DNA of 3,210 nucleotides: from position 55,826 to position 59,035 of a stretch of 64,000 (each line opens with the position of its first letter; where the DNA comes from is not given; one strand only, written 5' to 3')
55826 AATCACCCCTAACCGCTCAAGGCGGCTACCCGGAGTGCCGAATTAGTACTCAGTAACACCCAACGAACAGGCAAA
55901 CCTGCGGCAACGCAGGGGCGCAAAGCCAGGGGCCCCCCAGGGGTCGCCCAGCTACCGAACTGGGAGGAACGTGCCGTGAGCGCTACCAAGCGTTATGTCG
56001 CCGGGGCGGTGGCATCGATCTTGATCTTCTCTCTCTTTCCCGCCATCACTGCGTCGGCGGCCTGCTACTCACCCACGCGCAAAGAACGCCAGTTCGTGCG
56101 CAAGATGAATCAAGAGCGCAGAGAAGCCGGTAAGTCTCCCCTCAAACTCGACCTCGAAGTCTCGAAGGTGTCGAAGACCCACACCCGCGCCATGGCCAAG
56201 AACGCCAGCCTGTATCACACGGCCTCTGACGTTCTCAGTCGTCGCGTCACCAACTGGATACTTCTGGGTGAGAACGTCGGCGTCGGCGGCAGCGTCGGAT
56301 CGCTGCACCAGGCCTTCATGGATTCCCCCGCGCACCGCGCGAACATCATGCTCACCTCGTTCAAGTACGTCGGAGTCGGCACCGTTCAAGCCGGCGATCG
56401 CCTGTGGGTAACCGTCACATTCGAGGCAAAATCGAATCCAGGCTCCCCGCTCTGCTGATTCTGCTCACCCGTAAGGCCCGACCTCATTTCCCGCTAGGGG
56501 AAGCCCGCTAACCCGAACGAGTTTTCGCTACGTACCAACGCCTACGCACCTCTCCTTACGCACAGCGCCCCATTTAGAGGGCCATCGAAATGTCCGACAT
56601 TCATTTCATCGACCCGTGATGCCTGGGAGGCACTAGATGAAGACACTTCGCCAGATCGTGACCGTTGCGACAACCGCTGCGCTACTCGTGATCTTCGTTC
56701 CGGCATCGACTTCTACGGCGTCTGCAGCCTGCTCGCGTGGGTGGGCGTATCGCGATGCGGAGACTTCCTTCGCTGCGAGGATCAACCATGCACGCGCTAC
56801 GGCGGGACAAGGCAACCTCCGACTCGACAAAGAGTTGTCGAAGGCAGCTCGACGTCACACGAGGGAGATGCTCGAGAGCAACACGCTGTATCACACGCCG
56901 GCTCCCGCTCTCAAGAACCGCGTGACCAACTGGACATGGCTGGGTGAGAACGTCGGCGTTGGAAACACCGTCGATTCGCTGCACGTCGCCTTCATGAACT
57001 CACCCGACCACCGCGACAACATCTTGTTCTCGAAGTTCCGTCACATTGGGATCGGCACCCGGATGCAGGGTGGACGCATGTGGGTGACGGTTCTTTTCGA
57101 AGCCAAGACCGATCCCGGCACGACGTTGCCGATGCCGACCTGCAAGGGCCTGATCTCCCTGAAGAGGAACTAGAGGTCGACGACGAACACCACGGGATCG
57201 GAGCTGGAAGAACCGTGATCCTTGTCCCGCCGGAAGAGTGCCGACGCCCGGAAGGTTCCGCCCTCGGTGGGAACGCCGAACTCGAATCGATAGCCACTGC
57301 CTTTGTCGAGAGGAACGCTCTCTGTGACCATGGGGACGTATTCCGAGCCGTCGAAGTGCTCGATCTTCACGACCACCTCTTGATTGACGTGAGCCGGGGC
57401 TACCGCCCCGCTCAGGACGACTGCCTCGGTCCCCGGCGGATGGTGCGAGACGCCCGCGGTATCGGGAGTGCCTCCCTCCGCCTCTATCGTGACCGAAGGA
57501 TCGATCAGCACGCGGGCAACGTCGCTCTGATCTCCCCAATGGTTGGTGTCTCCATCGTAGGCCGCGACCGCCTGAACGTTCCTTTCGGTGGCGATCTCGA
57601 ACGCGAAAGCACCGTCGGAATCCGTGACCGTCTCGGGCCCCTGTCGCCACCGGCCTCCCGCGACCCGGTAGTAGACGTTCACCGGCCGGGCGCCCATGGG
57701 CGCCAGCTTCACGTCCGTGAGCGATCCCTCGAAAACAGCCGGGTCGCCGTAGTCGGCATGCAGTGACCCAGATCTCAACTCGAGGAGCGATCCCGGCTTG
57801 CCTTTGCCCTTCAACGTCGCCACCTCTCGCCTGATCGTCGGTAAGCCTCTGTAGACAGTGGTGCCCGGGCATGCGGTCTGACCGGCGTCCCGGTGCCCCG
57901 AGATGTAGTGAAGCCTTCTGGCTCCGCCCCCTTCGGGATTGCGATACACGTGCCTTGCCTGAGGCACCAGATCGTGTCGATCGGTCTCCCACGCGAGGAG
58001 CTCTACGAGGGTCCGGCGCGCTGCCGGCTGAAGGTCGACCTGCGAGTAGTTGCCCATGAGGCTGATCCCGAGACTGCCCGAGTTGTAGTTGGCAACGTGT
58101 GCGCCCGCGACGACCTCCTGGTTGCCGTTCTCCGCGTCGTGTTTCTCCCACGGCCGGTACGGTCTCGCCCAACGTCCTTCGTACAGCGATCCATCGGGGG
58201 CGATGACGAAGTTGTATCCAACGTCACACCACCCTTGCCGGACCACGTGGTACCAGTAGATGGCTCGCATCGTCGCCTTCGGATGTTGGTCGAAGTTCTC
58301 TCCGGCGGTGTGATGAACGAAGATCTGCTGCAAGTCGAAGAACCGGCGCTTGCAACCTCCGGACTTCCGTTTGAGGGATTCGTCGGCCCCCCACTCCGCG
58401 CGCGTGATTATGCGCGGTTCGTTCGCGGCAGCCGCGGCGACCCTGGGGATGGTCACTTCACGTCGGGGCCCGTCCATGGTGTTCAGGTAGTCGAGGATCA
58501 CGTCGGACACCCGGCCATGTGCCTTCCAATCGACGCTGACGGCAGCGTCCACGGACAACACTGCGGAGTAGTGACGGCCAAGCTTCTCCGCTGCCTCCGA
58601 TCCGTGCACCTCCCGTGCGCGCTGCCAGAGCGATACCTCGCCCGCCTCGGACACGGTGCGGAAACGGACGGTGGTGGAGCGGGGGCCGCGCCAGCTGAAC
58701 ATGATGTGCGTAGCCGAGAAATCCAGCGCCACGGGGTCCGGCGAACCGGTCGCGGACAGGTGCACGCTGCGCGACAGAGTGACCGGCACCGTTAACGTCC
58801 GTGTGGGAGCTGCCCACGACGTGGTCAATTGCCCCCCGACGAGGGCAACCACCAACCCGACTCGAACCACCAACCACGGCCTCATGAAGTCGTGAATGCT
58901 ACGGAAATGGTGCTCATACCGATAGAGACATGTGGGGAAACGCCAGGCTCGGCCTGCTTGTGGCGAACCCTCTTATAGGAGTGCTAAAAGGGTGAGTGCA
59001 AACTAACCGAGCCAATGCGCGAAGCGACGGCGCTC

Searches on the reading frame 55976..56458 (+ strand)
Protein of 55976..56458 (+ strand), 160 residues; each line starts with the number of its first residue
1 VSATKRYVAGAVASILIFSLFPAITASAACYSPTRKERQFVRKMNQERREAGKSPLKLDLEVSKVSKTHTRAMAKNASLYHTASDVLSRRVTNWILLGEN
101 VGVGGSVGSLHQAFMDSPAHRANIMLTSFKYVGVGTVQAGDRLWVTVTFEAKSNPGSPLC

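Call 89: search_protein_families(library=pfam, proteins=[window:55976-56458:+], max_evalue=0.001)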
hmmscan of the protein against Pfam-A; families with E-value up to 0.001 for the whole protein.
window:55976-56458:+ (160 aa): 1 family
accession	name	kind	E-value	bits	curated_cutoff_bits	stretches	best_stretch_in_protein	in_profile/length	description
PF00188.32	CAP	-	3e-11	44.6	21.1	1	42-145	2-113/117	Cysteine-rich secretory protein family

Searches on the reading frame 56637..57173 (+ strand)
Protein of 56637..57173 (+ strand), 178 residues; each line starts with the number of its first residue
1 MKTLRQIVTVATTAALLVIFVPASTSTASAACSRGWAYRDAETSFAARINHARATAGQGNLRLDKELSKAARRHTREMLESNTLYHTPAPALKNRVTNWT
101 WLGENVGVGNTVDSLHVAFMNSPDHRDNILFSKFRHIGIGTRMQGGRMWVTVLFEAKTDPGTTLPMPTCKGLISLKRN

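Call 89: search_protein_families(library=pfam, proteins=[window:56637-57173:+], max_evalue=0.001)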
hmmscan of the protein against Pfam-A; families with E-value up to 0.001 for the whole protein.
window:56637-57173:+ (178 aa): 1 family
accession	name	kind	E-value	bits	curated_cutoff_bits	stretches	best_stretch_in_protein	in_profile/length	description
PF00188.32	CAP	-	2.9e-10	41.5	21.1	1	48-147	3-108/117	Cysteine-rich secretory protein family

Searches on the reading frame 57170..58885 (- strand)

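Call 89: search_protein_families(library=pfam, proteins=[window:57170-58885:-], max_evalue=0.001)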
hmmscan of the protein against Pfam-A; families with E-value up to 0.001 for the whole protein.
window:57170-58885:- (571 aa): 1 family
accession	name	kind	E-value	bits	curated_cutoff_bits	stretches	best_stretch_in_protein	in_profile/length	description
PF01510.30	Amidase_2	-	9.5e-18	65.2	26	1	186-341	6-130/131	N-acetylmuramoyl-L-alanine amidase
